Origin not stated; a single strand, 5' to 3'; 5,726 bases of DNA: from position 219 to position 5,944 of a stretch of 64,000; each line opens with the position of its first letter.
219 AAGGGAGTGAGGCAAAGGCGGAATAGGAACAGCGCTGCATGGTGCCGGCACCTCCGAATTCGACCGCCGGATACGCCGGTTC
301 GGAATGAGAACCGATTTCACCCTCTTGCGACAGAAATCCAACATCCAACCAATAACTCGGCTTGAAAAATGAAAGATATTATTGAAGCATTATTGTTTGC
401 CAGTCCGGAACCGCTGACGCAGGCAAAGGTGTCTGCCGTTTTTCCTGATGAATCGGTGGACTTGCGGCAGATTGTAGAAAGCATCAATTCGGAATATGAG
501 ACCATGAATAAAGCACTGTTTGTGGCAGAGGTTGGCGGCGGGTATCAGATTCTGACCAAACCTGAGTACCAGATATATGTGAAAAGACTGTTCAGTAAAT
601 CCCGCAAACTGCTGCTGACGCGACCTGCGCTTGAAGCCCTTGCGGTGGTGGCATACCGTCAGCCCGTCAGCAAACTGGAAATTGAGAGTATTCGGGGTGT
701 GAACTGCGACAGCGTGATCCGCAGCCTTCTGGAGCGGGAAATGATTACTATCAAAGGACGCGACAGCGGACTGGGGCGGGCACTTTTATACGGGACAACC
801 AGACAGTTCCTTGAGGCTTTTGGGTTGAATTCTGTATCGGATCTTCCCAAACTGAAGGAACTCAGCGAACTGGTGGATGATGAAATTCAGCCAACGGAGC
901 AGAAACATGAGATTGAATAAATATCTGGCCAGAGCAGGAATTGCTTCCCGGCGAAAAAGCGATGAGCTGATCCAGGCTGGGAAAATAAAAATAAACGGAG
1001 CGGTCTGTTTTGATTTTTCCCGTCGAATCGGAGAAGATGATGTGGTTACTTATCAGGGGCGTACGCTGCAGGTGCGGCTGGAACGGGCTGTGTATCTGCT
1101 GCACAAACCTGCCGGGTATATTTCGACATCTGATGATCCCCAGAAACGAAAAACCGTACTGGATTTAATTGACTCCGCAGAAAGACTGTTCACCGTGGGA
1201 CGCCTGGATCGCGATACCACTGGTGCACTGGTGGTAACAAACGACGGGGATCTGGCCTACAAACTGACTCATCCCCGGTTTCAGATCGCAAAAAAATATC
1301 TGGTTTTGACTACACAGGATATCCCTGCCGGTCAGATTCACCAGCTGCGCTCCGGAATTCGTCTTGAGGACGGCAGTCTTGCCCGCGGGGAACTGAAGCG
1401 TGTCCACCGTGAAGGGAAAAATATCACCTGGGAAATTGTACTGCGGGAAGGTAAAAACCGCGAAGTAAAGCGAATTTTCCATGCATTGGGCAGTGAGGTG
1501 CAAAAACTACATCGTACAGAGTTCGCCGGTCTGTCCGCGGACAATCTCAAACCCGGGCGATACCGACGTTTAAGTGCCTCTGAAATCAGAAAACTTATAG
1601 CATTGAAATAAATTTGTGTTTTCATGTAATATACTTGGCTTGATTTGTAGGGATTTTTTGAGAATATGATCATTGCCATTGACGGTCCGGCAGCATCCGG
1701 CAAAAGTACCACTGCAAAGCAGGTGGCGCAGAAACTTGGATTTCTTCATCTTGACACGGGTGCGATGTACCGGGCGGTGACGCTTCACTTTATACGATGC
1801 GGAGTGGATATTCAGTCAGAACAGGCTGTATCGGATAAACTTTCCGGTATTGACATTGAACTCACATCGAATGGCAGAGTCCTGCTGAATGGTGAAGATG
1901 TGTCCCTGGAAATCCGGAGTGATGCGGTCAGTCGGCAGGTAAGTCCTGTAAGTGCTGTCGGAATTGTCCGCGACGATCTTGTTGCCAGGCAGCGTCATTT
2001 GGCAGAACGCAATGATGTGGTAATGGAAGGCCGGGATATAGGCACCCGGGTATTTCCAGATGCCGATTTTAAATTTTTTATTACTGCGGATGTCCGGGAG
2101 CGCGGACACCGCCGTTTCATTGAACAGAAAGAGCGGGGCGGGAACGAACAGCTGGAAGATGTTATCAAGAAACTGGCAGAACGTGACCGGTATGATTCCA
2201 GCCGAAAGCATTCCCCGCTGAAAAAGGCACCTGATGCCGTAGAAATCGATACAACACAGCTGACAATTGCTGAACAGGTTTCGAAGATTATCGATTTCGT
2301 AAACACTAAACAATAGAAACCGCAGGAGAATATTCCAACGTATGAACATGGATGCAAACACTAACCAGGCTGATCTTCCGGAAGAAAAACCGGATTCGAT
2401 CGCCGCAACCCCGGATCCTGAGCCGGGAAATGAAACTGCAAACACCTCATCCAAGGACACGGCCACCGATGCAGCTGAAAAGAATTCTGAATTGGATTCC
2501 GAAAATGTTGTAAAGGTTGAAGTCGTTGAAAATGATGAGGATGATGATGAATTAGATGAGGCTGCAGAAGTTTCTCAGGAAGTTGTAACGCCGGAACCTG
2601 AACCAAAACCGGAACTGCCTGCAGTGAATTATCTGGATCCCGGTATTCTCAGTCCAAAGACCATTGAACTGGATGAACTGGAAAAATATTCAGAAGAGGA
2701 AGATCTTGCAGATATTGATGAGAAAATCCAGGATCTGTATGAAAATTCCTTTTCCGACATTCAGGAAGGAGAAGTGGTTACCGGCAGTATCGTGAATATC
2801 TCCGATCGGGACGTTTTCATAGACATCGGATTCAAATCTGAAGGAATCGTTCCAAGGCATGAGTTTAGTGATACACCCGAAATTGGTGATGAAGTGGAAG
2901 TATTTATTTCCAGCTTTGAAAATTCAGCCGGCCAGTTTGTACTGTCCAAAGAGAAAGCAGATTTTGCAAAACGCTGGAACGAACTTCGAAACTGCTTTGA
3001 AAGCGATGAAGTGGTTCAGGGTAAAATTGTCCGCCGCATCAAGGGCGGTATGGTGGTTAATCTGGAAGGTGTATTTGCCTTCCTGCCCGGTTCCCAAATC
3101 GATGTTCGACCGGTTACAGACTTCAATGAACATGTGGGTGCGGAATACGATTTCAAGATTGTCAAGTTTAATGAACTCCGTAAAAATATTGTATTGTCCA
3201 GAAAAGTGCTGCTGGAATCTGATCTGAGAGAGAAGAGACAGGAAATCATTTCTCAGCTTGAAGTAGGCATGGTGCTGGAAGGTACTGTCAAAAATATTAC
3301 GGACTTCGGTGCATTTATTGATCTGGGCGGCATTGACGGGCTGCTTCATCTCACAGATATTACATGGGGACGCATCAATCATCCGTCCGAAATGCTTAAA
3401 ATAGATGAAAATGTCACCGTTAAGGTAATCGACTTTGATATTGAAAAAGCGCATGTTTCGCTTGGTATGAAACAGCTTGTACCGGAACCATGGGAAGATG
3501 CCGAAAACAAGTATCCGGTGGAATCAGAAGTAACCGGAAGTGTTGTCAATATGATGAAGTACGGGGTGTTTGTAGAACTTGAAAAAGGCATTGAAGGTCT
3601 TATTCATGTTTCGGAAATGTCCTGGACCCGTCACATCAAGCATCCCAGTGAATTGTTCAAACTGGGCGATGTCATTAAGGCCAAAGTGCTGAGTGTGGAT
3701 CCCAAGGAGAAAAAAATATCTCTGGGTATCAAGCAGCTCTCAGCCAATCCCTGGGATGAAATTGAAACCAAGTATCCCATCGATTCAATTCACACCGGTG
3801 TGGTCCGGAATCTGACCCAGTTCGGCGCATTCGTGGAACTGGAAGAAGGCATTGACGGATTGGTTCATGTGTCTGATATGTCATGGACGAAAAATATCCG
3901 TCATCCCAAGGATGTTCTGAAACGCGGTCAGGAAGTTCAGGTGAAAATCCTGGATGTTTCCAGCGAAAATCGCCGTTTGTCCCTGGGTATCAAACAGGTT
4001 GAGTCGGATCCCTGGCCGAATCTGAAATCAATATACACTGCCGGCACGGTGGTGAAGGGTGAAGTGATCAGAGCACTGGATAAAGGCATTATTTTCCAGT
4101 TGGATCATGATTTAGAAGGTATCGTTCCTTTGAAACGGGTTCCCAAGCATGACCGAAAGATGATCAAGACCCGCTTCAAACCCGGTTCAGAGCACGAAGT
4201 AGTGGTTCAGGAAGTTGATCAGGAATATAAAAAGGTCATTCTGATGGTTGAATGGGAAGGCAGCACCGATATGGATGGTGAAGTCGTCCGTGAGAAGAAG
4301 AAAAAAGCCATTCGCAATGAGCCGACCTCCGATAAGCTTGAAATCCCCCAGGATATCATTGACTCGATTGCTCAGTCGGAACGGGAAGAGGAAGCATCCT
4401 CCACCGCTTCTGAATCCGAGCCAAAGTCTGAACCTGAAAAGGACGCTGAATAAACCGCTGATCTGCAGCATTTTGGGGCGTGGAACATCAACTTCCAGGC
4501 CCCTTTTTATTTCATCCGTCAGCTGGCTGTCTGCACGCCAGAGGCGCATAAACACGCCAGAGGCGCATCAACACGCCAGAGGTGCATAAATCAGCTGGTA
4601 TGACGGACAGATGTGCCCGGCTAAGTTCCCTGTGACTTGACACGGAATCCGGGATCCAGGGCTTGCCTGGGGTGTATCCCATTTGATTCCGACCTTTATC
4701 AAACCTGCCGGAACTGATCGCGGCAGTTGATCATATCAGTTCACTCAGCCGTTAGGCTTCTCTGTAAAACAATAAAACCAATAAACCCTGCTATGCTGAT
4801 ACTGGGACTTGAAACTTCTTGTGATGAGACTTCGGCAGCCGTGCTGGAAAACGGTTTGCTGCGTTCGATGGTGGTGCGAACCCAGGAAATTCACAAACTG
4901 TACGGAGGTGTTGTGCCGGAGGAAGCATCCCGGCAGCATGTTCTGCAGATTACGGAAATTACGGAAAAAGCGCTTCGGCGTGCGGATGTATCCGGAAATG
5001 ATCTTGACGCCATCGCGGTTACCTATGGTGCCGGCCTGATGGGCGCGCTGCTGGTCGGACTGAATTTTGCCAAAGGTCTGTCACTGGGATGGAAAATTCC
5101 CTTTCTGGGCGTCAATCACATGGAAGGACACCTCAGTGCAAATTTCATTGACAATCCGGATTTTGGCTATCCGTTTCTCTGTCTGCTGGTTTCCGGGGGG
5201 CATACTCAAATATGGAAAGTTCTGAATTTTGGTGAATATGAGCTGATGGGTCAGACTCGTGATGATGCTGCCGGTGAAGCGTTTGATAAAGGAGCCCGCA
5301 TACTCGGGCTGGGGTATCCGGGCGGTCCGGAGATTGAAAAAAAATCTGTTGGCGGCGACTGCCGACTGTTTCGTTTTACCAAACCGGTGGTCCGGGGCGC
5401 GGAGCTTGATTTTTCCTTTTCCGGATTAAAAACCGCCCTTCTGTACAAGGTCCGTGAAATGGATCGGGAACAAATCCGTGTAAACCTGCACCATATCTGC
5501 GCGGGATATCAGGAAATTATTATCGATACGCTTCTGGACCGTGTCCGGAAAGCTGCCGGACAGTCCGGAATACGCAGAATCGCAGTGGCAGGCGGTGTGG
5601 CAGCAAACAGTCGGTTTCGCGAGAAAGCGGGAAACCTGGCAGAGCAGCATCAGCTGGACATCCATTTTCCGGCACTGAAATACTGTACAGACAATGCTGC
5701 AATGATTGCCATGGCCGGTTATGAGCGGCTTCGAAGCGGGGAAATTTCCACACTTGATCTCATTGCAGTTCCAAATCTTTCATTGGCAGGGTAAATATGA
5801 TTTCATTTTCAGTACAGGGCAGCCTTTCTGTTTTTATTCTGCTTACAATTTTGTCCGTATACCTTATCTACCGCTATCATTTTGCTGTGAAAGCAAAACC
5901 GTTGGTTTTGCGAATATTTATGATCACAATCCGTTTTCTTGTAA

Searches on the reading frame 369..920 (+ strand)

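Call 10: search_protein_families(library=pfam, proteins=[window:369-920:+])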
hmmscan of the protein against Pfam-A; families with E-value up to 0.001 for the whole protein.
window:369-920:+ (183 aa): 1 family
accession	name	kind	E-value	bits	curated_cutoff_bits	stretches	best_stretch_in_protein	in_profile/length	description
PF04079.22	SMC_ScpB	-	3.2e-50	170.3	27.4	1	4-162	2-160/160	Segregation and condensation complex subunit ScpB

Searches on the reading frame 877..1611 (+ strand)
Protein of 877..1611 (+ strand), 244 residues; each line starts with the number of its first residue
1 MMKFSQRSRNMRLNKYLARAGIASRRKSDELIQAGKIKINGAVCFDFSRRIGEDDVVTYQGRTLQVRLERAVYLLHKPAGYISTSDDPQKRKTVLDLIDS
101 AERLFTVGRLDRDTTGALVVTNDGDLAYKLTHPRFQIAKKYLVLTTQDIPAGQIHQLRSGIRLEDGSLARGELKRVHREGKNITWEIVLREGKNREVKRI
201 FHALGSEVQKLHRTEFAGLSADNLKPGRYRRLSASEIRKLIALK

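Call 10: search_protein_families(library=pfam, proteins=[window:877-1611:+])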
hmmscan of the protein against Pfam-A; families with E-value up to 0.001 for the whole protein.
window:877-1611:+ (244 aa): 2 families
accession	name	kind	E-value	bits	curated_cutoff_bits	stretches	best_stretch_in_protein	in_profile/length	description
PF00849.27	PseudoU_synth_2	-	2.1e-22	80.5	26.8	1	72-202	2-151/152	RNA pseudouridylate synthase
PF01479.30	S4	-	5.9e-11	42.4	22.8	1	11-57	1-48/48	S4 domain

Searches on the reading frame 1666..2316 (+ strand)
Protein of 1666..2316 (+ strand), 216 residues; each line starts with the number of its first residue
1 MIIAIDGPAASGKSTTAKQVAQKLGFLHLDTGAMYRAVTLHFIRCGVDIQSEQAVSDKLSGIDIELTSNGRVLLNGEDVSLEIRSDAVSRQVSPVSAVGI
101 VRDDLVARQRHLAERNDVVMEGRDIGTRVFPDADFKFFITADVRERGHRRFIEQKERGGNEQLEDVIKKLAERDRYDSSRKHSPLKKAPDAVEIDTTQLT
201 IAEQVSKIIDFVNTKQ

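Call 10: search_protein_families(library=pfam, proteins=[window:1666-2316:+])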
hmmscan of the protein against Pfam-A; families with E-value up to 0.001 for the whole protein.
window:1666-2316:+ (216 aa): 4 families
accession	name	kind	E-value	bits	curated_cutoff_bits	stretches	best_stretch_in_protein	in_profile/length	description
PF02224.24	Cytidylate_kin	-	8e-72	241.8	26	1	3-213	1-210/211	Cytidylate kinase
PF13189.12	Cytidylate_kin2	-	1.3e-06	29.2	28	1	2-172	1-148/176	Cytidylate kinase-like family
PF13207.12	AAA_17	-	3e-05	24.7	27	1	7-38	2-33/136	AAA domain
PF00406.28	ADK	-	0.0002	22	26.8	1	7-49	3-45/151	Adenylate kinase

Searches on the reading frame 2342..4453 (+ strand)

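Call 10: search_protein_families(library=pfam, proteins=[window:2342-4453:+])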
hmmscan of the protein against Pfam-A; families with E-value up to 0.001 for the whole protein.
window:2342-4453:+ (703 aa): 5 families
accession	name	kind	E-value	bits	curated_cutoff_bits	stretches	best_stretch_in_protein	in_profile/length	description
PF00575.29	S1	-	2.9e-82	271.5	22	6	392-464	3-74/74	S1 RNA binding domain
PF23459.1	S1_RRP5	-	9.8e-27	93.8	27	2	395-460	5-69/72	RRP5 S1 domain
PF21710.3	Spt6_S1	-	7.2e-15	55.5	27.5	1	403-461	26-84/91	Spt6, S1/OB domain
PF13509.12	S1_2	-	2.6e-11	43.9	21.8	1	143-200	2-57/61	S1 domain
PF17092.11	PCB_OB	-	8.3e-08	33.4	27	0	471-536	21-97/111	Penicillin-binding protein OB-like domain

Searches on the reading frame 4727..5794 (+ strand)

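Call 10: search_protein_families(library=pfam, proteins=[window:4727-5794:+])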
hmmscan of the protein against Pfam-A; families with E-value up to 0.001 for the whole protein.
window:4727-5794:+ (355 aa): 2 families
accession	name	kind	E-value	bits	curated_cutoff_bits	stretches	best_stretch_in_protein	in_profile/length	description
PF00814.31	TsaD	-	1.3e-86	291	24.8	1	47-328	5-263/264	tRNA N6-adenosine threonylcarbamoyltransferase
PF22521.2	HypF_C_2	-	6.7e-05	23.2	27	1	251-317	163-229/241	Carbamoyltransferase, Kae1-like Domain, second subdomain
